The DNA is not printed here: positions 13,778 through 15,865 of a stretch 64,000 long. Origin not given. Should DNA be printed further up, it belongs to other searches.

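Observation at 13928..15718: Gene 1: beta-class-like DNA methyltransferase with permuted motif order and an embedded Cys4 zinc ribbon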

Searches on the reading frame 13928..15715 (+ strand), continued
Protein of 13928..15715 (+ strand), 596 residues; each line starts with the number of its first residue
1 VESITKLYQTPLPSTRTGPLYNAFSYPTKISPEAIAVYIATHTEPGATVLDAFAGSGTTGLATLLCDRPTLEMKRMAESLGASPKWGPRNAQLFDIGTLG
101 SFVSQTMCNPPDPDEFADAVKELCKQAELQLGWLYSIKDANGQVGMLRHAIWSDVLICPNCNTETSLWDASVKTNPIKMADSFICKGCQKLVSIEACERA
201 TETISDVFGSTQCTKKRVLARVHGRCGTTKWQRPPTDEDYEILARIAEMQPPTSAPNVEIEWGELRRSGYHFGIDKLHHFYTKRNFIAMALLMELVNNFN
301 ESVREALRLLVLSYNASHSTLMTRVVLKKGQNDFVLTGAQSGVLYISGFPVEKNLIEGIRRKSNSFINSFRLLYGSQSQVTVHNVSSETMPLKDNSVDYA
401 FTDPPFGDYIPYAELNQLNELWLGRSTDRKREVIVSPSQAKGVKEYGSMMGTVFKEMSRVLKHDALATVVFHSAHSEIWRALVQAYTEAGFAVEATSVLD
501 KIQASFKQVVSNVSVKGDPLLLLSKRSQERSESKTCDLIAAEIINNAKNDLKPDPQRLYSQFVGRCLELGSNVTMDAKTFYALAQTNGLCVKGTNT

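Call 13: search_solved_structures(query=window:13928-15715:+, max_evalue=1, show_alignments=3)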
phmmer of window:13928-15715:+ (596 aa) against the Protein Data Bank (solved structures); distinct sequences matched with E-value up to 1: 9.
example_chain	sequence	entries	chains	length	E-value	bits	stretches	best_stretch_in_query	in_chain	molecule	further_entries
5hfj_A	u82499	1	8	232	0.0036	19.2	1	25-70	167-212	Adenine specific DNA methyltransferase (DpnA)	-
5hek_A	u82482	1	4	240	0.0037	19.1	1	25-70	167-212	Adenine specific DNA methyltransferase (DpnA)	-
6pbd_A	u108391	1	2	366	0.005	18.7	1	26-80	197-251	Modification methylase CcrMI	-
8s9n_A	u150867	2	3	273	0.26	13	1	35-67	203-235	DNA cytosine-N4 methyltransferase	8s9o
8s9m_A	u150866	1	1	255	0.27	12.9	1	35-67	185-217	DNA cytosine-N4 methyltransferase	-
9c3u_A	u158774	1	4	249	0.37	12.5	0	25-63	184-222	Methyltransferase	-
8urk_A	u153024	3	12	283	0.43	12.3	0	25-63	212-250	Methyltransferase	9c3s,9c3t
1nw8_A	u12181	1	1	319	0.51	12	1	23-63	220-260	MODIFICATION METHYLASE RSRI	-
1eg2_A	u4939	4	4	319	0.51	12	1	23-63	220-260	MODIFICATION METHYLASE RSRI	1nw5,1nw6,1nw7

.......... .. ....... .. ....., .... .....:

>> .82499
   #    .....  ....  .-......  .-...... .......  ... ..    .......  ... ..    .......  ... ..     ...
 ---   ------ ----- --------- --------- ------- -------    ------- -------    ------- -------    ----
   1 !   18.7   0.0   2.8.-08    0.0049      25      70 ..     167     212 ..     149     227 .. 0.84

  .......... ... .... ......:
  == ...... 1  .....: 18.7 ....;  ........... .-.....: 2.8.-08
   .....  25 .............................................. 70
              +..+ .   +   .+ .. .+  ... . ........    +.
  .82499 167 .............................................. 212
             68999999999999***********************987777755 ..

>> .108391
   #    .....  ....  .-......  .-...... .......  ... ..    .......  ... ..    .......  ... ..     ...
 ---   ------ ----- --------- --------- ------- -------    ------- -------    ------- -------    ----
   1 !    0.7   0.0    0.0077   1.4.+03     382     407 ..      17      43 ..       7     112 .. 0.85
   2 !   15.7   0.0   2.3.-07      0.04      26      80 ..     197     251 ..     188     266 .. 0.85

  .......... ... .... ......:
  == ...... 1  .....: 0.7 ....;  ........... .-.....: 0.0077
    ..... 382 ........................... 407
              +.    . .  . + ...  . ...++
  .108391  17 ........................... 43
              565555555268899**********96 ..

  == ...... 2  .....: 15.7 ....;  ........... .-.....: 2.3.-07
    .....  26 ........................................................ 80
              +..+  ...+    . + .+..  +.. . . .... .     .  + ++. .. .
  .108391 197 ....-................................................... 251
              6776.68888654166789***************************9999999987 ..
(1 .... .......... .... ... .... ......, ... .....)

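Call 23: find_encoding_contigs(protein=P0018, flank=10000, max_places=2)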
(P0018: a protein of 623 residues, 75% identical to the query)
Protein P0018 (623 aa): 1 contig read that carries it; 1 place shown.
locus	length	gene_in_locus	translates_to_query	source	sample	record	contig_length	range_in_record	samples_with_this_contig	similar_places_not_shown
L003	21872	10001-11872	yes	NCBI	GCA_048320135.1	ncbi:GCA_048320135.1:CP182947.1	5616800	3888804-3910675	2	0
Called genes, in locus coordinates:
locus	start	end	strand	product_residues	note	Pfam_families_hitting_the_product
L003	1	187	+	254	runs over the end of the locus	PF00535:Glycos_transf_2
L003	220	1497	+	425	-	PF04052:TolB_N, PF26550:Tricorn_2nd, PF26549:Tricorn_N (weak), PF07676:PD40, PF26549:Tricorn_N, PF07676:PD40 (weak), PF26549:Tricorn_N, PF07676:PD40, +3 more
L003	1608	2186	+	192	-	PF00691:OmpA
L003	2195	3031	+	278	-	PF14559:TPR_19 (faint), PF13432:TPR_16 (faint), PF16331:TolA_bind_tri, PF09976:TPR_21 (weak), PF13512:TPR_18 (faint), PF13525:YfiO, PF13174:TPR_6 (weak)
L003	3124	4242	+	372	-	PF04143:Sulf_transp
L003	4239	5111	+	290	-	PF00899:ThiF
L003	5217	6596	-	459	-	PF13384:HTH_23 (weak), PF13518:HTH_28, PF13551:HTH_29 (weak), PF13565:HTH_32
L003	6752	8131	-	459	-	PF13384:HTH_23 (weak), PF13518:HTH_28, PF13551:HTH_29 (weak), PF13565:HTH_32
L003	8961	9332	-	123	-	PF13404:HTH_AsnC-type, PF13412:HTH_24 (weak)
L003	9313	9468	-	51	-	-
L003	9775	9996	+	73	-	-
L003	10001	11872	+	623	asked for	PF01555:N6_N4_Mtase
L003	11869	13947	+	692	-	PF02384:N6_Mtase (weak), PF22837:M_Eco57I_C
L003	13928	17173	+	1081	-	-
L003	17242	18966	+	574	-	PF13175:AAA_15 (weak), PF13304:AAA_21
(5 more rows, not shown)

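Call 24: search_protein_representatives(protein=window:13928-15715:+)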
Query: 596 residues. Proteins with E-value up to 0.001 (for the whole library): 2842; up to 1e-10: 1252; up to 1e-30: 369. The best 150 are listed.
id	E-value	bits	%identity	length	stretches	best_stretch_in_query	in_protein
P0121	5.5e-197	672.3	52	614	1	4-588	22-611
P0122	2.8e-194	663.3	52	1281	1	2-583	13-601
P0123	1.1e-178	611.9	49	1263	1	4-593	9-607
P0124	3.2e-169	580.6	47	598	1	1-584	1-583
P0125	6.9e-158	543.2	44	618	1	6-581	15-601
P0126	1.4e-156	538.9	48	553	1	42-588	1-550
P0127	1.7e-152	525.4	45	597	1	3-582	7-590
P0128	1.5e-140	486.0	41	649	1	3-582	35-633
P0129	1.4e-125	436.6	41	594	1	3-583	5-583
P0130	1.6e-125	436.4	38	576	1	20-585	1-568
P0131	2.2e-125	435.9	41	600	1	5-582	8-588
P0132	2.6e-122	425.8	42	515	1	64-575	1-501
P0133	6.1e-120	417.9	38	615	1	7-582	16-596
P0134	7.5e-119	414.3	57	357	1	239-585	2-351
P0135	2.3e-118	412.7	42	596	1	38-584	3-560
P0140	1.5e-109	383.6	39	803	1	12-522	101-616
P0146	1.1e-99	351.1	32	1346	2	14-521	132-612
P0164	4.0e-76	273.3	34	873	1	19-521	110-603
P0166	5.4e-74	266.2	31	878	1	8-533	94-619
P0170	6.9e-71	256.0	33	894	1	8-528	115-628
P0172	1.9e-69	251.2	33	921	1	14-523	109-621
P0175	1.2e-67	245.2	34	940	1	12-527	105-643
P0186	7.8e-65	236.0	32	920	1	10-525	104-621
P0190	2.2e-62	227.9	31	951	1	15-522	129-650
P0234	2.3e-56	208.0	31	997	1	15-522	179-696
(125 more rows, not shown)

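Call 28: find_related_loci(query=A1, collection=genome_contigs, flank=10000)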
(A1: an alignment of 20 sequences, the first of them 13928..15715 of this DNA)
Query A1 (596 aa) in genome_contigs; peptide patterns used: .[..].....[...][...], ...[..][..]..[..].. (x = any residue, [..] = any of these).
600 stretches matched a pattern (row limit reached: there are more); 547 encode a relative of the query (tblastn E <= 1e-3); the best 80 are kept; 80 distinct loci.
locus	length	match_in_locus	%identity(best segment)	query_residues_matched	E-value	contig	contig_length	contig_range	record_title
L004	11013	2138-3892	77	3-587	0e+0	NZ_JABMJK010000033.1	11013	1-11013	Duganella sp. SG902 Ga0365368_33, whole genome shotgun sequence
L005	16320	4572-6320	73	3-585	0e+0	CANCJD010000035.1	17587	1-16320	MAG: Comamonadaceae bacterium isolate JR-MC-F-240519-129 genome assembly, contig: JR-MC-F-240519-C3109, whole genome sho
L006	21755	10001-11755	71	1-585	0e+0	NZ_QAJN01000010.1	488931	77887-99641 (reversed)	Paucibacter sp. KBW04 KBW4_TGACCA_contig_10, whole genome shotgun sequence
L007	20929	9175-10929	71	1-585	0e+0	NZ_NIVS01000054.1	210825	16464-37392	Stenotrophomonas maltophilia strain 13146 13146_NODE_2.ctg_1, whole genome shotgun sequence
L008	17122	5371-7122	65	2-588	0e+0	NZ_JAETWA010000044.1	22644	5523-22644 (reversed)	Luteimonas saliphila strain SJ-9 312, whole genome shotgun sequence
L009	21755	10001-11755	59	3-585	0e+0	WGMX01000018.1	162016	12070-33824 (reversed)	MAG: Anaerolineaceae bacterium isolate RI_313 c_000000188915, whole genome shotgun sequence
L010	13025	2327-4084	55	1-581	0e+0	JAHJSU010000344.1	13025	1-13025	MAG: Elusimicrobia bacterium isolate OS_PC_MetaG.mb.28 OS_PC_MetaG.mb.28_k141_763772, whole genome shotgun sequence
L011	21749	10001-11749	52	6-581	0e+0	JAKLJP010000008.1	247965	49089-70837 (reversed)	MAG: Anaerolineae bacterium isolate MAG.97 MAG.97-NODE_8_length_247965_cov_9.635715, whole genome shotgun sequence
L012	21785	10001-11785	50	1-585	0e+0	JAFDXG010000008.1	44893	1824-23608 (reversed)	MAG: Bacteroidetes bacterium isolate SZAS-19 CK_MAG-59__8__length-44893, whole genome shotgun sequence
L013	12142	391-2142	50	4-584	0e+0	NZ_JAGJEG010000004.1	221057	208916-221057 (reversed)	Pseudoalteromonas sp. MMG010 assembly_contig_4, whole genome shotgun sequence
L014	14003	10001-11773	50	1-582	0e+0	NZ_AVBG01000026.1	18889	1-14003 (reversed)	Pontibacillus chungwhensis BH030062 contig27, whole genome shotgun sequence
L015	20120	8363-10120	50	7-585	0e+0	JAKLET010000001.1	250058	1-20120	MAG: Deltaproteobacteria bacterium isolate RA.bin14 RA.bin14_1, whole genome shotgun sequence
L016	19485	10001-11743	50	4-583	0e+0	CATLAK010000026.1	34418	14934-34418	MAG TPA_asm: uncultured Lachnospiraceae bacterium isolate MGG03587_1680015450 genome assembly, contig: ERR2844015_4245,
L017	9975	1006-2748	50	4-583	0e+0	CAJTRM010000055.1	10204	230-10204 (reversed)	MAG TPA_asm: uncultured Dorea sp. isolate MGBC107888 genome assembly, contig: MGBC107888.55, whole genome shotgun sequen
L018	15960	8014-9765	48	3-581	0e+0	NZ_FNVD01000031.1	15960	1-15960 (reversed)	Jhaorihella thermophila strain DSM 23413, whole genome shotgun sequence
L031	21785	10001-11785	48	2-587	0e+0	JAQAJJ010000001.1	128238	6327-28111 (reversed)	MAG: Candidatus Azophilus lithoversatilis isolate peze_46 Seq1, whole genome shotgun sequence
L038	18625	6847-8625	47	4-587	7e-180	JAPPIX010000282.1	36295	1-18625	MAG: Gammaproteobacteria bacterium isolate RHO2_bin_33 NODE_1712_length_36295_cov_8.785596, whole genome shotgun sequenc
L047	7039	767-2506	47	7-581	2e-180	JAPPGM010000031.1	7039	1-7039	MAG: Gemmatimonadota bacterium isolate RHO1_bin_56 NODE_12342_length_7039_cov_72.172394, whole genome shotgun sequence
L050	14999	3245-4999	46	1-581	2e-178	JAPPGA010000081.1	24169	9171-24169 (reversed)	MAG: Gammaproteobacteria bacterium isolate RHO1_bin_43 NODE_3500_length_24169_cov_41.261052, whole genome shotgun sequen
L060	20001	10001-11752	47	4-583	4e-176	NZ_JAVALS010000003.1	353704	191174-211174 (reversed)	Arthrobacter horti strain YJM1 contig3, whole genome shotgun sequence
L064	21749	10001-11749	47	4-581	1e-175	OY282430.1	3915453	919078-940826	MAG: uncultured Pseudomonadales bacterium genome assembly, chromosome: 1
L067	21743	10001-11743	46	7-582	3e-175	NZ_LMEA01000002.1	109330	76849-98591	Devosia sp. Root413D1 contig_10, whole genome shotgun sequence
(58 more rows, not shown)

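Call 34: search_protein_families(proteins=[L010:6187-7314:+, L050:7274-8350:+, L067:13741-14841:+, L047:4719-5777:-, L060:13705-15372:+, L060:15344-16819:+, L031:15159-18656:+, L038:11927-15430:+, L064:13929-15014:-], library=padloc, max_evalue=0.001)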
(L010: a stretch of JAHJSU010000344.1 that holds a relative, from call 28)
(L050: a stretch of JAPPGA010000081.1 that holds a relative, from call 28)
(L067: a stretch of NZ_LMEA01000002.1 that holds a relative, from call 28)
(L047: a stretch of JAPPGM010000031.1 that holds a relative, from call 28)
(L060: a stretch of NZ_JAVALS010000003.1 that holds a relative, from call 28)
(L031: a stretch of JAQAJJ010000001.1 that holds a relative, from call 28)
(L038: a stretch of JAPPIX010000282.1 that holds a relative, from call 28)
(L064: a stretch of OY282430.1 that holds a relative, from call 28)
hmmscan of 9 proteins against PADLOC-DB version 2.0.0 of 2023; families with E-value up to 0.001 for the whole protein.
L010:6187-7314:+ (376 aa): 3 families
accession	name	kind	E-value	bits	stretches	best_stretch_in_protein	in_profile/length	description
PDLC03829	ZacB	-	4.1e-07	27.2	1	126-179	296-349/586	-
PDLC03658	mREase_IV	-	0.00025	16.9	1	120-198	111-192/953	Type IV methyl-directed restriction enzyme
PDLC02707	PbeA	-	0.00082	16.1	0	119-167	129-178/672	PbeA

L050:7274-8350:+ (359 aa): 1 family
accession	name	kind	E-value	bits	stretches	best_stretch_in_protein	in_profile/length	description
PDLC02595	DrmC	-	0.00013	19.8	1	120-161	218-259/269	DrmC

L067:13741-14841:+ (367 aa): 3 families
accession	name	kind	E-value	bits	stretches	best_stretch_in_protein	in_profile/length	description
PDLC03829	ZacB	-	5.3e-08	30.2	1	111-170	294-350/586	-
PDLC02607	DrmC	-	0.00078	16.8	0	110-151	199-236/265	DrmC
PDLC04553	PDC-M27B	-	0.00082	16.1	0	111-149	105-143/635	-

L047:4719-5777:- (353 aa): 2 families
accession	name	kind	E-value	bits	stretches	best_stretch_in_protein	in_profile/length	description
PDLC03829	ZacB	-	1.4e-05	22.2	1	104-186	294-370/586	-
PDLC02607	DrmC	-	0.00037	17.9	1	102-144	198-236/265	DrmC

L060:13705-15372:+ (556 aa): 2 families
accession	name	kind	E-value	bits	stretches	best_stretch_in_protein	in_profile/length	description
PDLC03547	REase_II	-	6.6e-11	39.5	1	16-192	263-444/585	Type II restriction enzyme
PDLC03448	REase_II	-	1.8e-06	24.4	1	105-189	627-719/857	Type II restriction enzyme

L060:15344-16819:+ (492 aa): 0 families

L031:15159-18656:+ (1166 aa): 0 families

L038:11927-15430:+ (1168 aa): 0 families

L064:13929-15014:- (362 aa): 1 family
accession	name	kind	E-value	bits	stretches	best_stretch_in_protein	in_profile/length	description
PDLC03829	ZacB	-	8.2e-05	19.6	1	103-146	293-332/586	-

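Call 35: predict_structure(alignment_id=A1)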
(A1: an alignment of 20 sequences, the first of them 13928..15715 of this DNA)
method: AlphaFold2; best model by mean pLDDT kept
length: 596 residues; sequences in the alignment: 20
mean_pLDDT: 88.9   pTM: 0.88
mean pLDDT of the five models: 88.9, 88.0, 87.5, 87.0, 86.7
residues with pLDDT >= 90: 387; 70-90: 167; 50-70: 31; < 50: 11
segments of 3 or more residues with pLDDT < 50: 506-510, 592-596
pLDDT, mean of each block of 10 residues (from residue 1): 81 80 72 93 97 92 95 91 95 94 95 98 97 94 94 96 95 86 95 95 92 94 93 94 93 92 81 91 96 96 97 91 86 81 77 95 95 95 94 98 77 82 90 86 93 97 94 89 94 89 52 77 80 78 85 81 89 90 81 41
secondary structure, 60 per line:
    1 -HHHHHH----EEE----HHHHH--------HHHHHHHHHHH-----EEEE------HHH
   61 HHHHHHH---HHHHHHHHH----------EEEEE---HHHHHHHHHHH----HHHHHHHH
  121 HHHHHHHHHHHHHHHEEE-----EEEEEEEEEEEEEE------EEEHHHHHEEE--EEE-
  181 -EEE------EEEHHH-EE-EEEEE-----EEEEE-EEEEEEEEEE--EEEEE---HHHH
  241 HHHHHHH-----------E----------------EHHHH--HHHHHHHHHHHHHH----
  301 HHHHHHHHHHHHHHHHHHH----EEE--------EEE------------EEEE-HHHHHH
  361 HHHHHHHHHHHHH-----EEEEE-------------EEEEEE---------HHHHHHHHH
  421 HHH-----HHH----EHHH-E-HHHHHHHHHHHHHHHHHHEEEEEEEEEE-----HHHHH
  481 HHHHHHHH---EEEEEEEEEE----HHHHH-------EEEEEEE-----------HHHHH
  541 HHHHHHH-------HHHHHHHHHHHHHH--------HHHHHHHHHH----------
elements in order: H2-7 E12-14 H19-23 H32-42 E48-51 H58-67 H71-79 E90-94 H98-108 H113-135 E136-138 E144-157 E164-166 H167-171 E172-174 E177-179 E182-184 E191-193 E201-205 E211-215 E217-226 E229-233 H237-247 H277-280 H283-296 H301-319 E324-326 E335-337 E350-353 H355-373 E379-383 E397-402 H412-423 H443-460 E461-470 H476-488 E492-501 H506-510 E518-524 H536-547 H555-568 H577-586
